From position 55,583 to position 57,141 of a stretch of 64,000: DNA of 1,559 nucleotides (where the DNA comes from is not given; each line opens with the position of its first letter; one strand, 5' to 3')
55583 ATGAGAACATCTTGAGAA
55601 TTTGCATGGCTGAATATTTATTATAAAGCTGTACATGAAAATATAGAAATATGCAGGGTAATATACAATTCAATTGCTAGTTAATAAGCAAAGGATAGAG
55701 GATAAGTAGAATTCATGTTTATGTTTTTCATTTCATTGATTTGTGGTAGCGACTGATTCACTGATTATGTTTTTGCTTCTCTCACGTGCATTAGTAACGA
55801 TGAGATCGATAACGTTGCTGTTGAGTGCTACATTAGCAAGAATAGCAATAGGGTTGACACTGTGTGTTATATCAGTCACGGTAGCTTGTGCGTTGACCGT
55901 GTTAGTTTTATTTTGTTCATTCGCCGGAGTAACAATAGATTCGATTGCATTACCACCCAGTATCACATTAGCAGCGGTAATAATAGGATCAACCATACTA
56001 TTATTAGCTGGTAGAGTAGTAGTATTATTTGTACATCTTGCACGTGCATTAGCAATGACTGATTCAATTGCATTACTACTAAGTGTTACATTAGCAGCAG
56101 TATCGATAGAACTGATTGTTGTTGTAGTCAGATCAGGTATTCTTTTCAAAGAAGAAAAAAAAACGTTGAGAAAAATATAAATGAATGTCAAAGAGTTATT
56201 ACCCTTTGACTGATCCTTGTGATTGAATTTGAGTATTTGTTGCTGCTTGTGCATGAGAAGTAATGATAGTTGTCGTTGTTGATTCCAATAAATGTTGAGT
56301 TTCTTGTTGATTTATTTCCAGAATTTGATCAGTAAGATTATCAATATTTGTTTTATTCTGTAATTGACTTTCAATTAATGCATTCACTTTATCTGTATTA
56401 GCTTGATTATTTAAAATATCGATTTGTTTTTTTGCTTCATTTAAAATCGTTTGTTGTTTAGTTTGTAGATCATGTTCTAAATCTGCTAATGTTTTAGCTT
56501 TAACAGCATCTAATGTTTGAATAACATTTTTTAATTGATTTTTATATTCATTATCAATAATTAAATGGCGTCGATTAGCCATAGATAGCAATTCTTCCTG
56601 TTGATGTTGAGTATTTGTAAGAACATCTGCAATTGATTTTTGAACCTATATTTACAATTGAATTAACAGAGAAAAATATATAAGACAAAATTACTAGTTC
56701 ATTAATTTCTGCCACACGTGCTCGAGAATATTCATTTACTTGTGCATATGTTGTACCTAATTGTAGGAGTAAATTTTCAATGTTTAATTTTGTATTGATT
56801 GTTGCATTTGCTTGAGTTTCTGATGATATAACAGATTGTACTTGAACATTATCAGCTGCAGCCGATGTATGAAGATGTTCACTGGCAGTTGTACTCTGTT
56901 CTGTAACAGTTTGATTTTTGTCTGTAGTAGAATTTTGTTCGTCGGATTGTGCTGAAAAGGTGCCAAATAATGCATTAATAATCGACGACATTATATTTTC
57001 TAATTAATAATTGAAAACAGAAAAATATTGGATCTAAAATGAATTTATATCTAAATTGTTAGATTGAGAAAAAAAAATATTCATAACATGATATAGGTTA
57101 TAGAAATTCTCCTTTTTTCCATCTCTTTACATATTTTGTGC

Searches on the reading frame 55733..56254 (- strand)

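Call 17: search_protein_families(library=pfam, proteins=[window:55733-56254:-], max_evalue=0.01)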
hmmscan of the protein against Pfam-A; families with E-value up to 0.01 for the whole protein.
window:55733-56254:- (173 aa): 1 family
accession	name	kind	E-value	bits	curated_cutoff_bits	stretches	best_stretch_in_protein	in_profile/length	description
PF24832.1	DUF7716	-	0.00077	20.2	26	0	50-77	54-81/102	Domain of unknown function (DUF7716)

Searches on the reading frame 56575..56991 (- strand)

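Call 17: search_protein_families(library=pfam, proteins=[window:56575-56991:-], max_evalue=0.01)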
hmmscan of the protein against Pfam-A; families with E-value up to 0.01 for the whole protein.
window:56575-56991:- (138 aa): 1 family
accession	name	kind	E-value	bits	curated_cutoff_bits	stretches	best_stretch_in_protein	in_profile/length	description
PF12200.13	DUF3597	-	0.0092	17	29.8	0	2-78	3-79/127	Domain of unknown function (DUF3597)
